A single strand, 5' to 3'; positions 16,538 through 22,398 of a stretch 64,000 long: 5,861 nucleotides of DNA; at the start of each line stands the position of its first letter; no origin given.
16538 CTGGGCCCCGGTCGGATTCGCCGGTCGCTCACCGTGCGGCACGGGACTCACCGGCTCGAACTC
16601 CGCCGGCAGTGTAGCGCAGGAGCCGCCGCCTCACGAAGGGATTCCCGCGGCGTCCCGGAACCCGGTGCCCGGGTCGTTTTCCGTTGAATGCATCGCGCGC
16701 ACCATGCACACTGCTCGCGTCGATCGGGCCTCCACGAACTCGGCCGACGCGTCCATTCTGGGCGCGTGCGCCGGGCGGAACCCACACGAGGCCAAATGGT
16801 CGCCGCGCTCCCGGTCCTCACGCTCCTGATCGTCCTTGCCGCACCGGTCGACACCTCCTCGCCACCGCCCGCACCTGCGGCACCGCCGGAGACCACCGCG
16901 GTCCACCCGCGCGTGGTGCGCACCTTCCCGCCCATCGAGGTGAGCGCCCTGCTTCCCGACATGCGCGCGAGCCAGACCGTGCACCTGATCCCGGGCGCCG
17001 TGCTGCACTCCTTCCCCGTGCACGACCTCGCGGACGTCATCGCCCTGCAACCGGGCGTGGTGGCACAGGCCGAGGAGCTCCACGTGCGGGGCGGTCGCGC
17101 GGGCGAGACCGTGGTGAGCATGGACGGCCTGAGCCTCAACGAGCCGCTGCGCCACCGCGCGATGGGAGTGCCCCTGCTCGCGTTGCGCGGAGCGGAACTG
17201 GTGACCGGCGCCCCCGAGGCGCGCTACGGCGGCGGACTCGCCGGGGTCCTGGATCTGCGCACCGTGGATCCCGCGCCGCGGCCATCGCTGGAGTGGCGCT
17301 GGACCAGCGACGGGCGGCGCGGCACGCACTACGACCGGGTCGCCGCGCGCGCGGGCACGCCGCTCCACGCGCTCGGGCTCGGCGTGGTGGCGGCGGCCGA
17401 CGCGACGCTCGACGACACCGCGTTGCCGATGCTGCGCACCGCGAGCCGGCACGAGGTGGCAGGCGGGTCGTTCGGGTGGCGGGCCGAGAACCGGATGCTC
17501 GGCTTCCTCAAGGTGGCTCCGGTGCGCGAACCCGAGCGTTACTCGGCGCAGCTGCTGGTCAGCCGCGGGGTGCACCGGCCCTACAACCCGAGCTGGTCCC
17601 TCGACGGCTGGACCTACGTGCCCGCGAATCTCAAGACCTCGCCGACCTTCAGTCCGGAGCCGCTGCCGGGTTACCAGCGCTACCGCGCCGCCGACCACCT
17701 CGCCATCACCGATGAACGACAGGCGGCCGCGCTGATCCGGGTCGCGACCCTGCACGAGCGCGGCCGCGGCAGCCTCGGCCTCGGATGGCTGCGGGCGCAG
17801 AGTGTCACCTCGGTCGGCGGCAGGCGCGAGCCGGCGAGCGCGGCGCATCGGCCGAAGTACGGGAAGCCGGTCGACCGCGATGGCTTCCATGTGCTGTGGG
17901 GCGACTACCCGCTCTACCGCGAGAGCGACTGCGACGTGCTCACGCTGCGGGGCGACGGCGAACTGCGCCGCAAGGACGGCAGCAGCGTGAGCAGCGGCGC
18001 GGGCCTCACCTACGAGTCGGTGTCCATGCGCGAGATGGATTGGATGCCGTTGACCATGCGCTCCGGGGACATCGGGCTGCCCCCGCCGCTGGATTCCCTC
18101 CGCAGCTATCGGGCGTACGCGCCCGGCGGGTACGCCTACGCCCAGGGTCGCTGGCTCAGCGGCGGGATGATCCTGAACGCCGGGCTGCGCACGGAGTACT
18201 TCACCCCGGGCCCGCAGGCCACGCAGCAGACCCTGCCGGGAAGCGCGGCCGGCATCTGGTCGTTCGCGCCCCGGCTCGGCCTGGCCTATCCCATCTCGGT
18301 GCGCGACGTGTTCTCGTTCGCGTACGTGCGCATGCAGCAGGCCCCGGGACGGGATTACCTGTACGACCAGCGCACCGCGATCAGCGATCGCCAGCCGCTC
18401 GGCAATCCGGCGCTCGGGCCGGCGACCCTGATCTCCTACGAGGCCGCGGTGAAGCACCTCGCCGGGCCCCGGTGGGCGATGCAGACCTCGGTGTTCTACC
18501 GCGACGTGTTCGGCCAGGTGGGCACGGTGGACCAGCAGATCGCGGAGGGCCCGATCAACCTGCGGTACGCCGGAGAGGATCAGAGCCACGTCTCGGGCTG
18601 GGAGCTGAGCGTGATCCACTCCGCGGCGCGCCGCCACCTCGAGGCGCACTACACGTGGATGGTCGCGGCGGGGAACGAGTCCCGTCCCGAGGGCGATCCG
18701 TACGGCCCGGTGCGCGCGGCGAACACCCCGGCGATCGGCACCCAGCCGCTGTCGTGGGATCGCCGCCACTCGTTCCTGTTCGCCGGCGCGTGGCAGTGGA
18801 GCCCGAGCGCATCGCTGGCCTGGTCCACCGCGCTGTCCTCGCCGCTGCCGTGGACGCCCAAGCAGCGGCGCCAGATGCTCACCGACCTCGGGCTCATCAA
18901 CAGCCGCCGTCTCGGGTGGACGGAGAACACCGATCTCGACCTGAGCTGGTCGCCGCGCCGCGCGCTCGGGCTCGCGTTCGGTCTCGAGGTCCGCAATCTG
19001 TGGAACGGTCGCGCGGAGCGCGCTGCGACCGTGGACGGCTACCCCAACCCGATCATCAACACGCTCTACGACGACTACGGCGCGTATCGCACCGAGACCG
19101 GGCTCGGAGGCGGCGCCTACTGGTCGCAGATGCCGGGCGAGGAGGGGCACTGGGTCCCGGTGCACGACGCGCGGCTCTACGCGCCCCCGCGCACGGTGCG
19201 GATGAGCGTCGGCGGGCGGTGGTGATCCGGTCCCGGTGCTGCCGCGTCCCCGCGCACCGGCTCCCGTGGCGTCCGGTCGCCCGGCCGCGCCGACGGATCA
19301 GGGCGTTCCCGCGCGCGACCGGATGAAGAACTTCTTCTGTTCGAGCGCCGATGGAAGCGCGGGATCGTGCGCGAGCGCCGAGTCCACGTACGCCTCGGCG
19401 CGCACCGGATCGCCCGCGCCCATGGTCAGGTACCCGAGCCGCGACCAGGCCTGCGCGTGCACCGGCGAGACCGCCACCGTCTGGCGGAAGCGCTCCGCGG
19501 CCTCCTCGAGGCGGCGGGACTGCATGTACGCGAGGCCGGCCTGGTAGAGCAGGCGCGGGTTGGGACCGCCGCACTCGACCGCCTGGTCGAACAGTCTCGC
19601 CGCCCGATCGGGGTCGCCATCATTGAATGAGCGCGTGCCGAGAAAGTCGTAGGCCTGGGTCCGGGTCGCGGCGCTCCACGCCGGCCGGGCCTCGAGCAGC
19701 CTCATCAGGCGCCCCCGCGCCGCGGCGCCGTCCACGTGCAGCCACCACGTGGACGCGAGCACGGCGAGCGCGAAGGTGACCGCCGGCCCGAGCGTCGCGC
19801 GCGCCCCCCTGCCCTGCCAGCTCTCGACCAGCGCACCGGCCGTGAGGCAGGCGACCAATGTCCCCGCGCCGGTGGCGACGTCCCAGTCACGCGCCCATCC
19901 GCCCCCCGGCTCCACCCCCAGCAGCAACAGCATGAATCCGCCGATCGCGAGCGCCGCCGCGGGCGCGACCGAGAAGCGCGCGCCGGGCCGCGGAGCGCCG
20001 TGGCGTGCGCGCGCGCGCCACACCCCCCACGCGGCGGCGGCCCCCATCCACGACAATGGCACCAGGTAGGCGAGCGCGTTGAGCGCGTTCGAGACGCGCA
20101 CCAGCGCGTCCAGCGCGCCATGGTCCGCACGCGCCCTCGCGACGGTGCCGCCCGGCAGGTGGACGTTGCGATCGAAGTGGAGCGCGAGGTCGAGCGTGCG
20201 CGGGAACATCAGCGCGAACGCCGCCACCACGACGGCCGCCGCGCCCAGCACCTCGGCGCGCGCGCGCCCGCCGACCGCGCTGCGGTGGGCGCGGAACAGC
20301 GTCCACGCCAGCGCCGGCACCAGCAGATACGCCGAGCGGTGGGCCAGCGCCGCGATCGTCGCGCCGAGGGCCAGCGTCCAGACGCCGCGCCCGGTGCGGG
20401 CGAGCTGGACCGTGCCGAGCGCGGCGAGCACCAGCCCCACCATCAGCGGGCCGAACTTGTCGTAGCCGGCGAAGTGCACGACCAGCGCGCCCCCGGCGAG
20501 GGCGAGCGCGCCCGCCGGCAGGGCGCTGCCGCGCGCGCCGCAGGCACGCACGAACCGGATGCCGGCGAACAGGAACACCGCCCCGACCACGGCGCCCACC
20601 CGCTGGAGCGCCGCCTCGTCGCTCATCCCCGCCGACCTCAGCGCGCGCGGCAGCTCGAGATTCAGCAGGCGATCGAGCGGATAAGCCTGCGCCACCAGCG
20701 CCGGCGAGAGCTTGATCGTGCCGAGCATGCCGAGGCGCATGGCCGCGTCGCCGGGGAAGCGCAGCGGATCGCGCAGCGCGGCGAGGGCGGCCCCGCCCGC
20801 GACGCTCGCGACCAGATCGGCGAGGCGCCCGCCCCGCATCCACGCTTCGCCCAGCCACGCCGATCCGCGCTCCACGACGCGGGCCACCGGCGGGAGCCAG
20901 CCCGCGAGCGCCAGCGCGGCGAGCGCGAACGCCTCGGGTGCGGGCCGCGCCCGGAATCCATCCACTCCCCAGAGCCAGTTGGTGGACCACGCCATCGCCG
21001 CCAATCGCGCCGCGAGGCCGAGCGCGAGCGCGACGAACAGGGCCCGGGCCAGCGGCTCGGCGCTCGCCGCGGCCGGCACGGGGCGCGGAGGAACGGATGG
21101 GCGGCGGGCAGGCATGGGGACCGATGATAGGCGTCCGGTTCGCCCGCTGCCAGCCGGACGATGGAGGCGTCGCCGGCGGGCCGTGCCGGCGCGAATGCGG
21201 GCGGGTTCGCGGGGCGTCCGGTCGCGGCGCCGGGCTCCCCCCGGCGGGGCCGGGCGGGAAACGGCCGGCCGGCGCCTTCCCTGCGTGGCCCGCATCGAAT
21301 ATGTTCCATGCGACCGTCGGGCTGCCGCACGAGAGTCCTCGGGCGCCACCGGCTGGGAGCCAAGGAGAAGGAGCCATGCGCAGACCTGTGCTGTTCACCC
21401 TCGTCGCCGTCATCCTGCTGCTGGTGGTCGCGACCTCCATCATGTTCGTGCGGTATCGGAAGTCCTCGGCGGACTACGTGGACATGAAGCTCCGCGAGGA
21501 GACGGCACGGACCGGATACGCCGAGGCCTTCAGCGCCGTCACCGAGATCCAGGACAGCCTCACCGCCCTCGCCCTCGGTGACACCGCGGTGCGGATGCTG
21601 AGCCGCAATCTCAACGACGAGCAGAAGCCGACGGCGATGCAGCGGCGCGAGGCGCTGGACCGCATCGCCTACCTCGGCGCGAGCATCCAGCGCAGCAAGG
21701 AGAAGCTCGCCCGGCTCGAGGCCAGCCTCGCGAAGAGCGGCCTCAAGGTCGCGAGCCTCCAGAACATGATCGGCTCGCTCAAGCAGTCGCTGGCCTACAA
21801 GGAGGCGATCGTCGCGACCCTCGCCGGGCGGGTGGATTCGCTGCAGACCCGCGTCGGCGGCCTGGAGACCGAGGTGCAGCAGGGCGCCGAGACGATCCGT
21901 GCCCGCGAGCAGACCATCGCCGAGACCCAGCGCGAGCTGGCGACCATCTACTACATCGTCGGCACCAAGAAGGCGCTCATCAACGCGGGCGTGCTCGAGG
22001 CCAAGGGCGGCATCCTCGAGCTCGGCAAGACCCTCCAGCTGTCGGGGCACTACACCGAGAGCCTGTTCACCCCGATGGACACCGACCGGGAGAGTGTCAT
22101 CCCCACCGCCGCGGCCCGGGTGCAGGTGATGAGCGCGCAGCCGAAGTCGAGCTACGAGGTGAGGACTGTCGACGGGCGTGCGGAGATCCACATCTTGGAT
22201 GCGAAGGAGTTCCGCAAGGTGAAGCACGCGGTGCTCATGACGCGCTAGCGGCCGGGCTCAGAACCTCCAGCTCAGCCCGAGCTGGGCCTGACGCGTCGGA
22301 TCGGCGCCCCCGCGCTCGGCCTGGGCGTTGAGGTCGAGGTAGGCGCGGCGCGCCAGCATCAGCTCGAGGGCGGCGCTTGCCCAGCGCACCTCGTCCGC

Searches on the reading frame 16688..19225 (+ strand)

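Call 3: search_protein_families(library=pfam, proteins=[window:16688-19225:+], max_evalue=0.1)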
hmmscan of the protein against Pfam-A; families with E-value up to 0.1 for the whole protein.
window:16688-19225:+ (845 aa): 2 families
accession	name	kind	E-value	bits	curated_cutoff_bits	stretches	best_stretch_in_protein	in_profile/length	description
PF00593.30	TonB_dep_Rec_b-barrel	-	1.4e-14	55.3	27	1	438-771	131-436/436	TonB dependent receptor-like, beta-barrel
PF07715.20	Plug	-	3.7e-06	27.9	23.9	1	92-187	3-107/107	TonB-dependent Receptor Plug Domain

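Call 4: search_protein_families(library=ncbifam, proteins=[window:16688-19225:+], max_evalue=0.1)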
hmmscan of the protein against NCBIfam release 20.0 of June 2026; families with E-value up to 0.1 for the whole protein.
window:16688-19225:+ (845 aa): 3 families
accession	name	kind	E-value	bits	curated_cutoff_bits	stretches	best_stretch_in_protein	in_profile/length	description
TIGR01785.1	TonB-hemin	subfamily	8.9e-05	21.1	316.85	0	94-196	18-132/677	TonB-dependent heme/hemoglobin receptor family protein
TIGR01783.1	TonB-siderophor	subfamily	0.003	16.3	223.5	0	95-216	3-133/649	TonB-dependent siderophore receptor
NF007926.1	PRK10641.1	equivalog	0.067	11.7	836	0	117-208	74-169/617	TonB-dependent vitamin B12 receptor BtuB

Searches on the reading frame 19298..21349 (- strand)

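Call 3: search_protein_families(library=pfam, proteins=[window:19298-21349:-], max_evalue=0.1)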
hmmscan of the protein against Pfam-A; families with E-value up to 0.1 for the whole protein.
window:19298-21349:- (683 aa): 12 families
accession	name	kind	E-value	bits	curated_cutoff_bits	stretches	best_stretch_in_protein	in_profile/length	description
PF07719.23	TPR_2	-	2e-10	40.4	27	1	599-629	2-32/34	Tetratricopeptide repeat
PF13432.12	TPR_16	-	1.8e-08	35.1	32.7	1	602-664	1-63/65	Tetratricopeptide repeat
PF13428.12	TPR_14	-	2.5e-07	31.1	23.5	1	598-640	1-43/44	Tetratricopeptide repeat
PF14559.12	TPR_19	-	2.9e-06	27.9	25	1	577-635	4-62/68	Tetratricopeptide repeat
PF13176.12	TPR_7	-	0.00082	19.7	27.9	0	601-625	2-28/36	Tetratricopeptide repeat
PF00515.34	TPR_1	-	0.00096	19.3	27.8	0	632-663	1-32/34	Tetratricopeptide repeat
PF13371.12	TPR_9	-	0.002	18.5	35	1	578-634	9-65/73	Tetratricopeptide repeat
PF13431.12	TPR_17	-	0.015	16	24.4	0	586-617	1-32/34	Tetratricopeptide repeat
PF13414.12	TPR_11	-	0.023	14.8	26.8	1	605-641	1-37/42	TPR repeat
PF13374.12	TPR_10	-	0.031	14.8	27.5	0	565-593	3-31/42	Tetratricopeptide repeat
PF13181.12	TPR_8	-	0.042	14.5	25.7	0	599-625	2-28/34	Tetratricopeptide repeat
PF13424.12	TPR_12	-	0.044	14.4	30.1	0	578-627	17-74/77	Tetratricopeptide repeat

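Call 4: search_protein_families(library=ncbifam, proteins=[window:19298-21349:-], max_evalue=0.1)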
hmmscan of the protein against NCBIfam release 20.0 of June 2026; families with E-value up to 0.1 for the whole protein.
window:19298-21349:- (683 aa): 7 families
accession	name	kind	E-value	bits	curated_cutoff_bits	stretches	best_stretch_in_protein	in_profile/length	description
TIGR02917.1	PEP_TPR_lipo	equivalog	4.4e-09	34.8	312.2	1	544-668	314-433/899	XrtA/PEP-CTERM system TPR-repeat protein PrsT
TIGR02521.1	type_IV_pilW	equivalog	1.1e-05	25.1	154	1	603-660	36-93/234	type IV pilus biogenesis/stability protein PilW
NF040959.1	MamA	equivalog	1.1e-05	24.9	200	1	569-663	76-170/204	magnetosome protein MamA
NF052415.1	T3SS_chap_SctY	equivalog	1.5e-05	25.5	70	1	600-680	8-86/106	type III secretion apparatus assembly chaperone SctY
NF033920.0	C39_PA2778_fam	equivalog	0.0026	17.2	150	1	579-662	171-254/255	PA2778 family cysteine peptidase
NF047371.1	FlcA_CTERM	equivalog_domain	0.0064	15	300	1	571-659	445-534/646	periplasmic flagellar collar protein FlcA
TIGR02552.1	LcrH_SycD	equivalog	0.054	13.2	104.8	0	601-646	21-66/136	SycD/LcrH family type III secretion system chaperone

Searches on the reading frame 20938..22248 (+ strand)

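Call 3: search_protein_families(library=pfam, proteins=[window:20938-22248:+], max_evalue=0.1)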
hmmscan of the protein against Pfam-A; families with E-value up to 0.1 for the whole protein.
window:20938-22248:+ (436 aa): 7 families
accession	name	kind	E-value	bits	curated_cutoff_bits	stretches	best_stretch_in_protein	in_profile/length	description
PF08614.16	ATG16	-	3.7e-07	31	33.7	1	186-336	9-162/200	Autophagy protein 16 (ATG16)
PF16526.10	CLZ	-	0.00012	22.8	26.7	0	289-323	30-64/71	C-terminal leucine zipper domain of cyclic nucleotide-gated channels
PF11559.13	ADIP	-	0.0023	18.4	34.3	1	235-334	53-149/151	Afadin- and alpha -actinin-Binding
PF23991.1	DUF7310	-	0.013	16.5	40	0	272-311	26-65/83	Coiled-coil region of unknown function (DUF7310)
PF07889.17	DUF1664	-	0.018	15.5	34.6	0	216-286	41-111/124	Protein of unknown function (DUF1664)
PF10046.14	BLOC1_2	-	0.032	15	33.4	1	244-315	9-83/96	Biogenesis of lysosome-related organelles complex-1 subunit 2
PF25014.1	NET2A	-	0.069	13.4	33.1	1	254-331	89-194/235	NET2A-like domain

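Call 4: search_protein_families(library=ncbifam, proteins=[window:20938-22248:+], max_evalue=0.1)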
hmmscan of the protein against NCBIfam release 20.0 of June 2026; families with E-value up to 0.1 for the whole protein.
window:20938-22248:+ (436 aa): 17 families
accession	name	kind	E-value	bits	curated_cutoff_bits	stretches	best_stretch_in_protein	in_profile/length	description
NF052320.1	Cbp1_fam_LP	subfamily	4e-32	111.9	90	1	157-427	7-278/286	Cbp1 family collagen-binding glycoprotein adhesin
TIGR02168.1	SMC_prok_B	equivalog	3.1e-05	21.9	567.35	1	192-335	721-864/1181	chromosome segregation protein SMC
NF045487.1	ASRP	equivalog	0.00048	18.8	300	1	234-333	355-451/593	archaea-specific SMC-related protein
NF002572.0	PRK02224.1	equivalog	0.00052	18.4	1087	1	188-338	578-714/888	DNA double-strand break repair ATPase Rad50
TIGR02169.1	SMC_prok_A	equivalog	0.00063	17.5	729.4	1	225-333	832-940/1165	chromosome segregation protein SMC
NF033930.1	pneumo_PspA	exception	0.0037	16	850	1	212-350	216-341/659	pneumococcal surface protein A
NF038218.1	IcmG_DotF_IVB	equivalog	0.0043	16.7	200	1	142-340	42-209/266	type IVB secretion system protein IcmG/DotF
NF038350.1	taxis_HmpF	equivalog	0.0081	14.6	200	1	244-337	455-548/553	pilus motility taxis protein HmpF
NF041035.1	Rad50_Halo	equivalog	0.0093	14.4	1000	1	202-372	293-467/883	DNA double-strand break repair ATPase Rad50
NF040788.1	S-lay_SlaB_Mtsph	equivalog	0.017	14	700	1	254-313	321-380/416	S-layer protein SlaB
NF047516.1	LA_3659_fam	equivalog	0.018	14.7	36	1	234-320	61-150/221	LA_3659 family protein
NF047514.1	SpiroCoCo_N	equivalog_domain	0.018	14.7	75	1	234-320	61-150/221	SpiroCoCo family coiled-coil protein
NF033885.1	conj_TraP_IncI1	equivalog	0.034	13.9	135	0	158-285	28-137/217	conjugal transfer protein TraP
NF041034.1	Rad50_Sulf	equivalog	0.034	12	1000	1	241-350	587-702/872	DNA double-strand break repair ATPase Rad50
NF006543.0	PRK09039.1-2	equivalog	0.035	13.9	305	1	244-341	43-140/350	peptidoglycan -binding protein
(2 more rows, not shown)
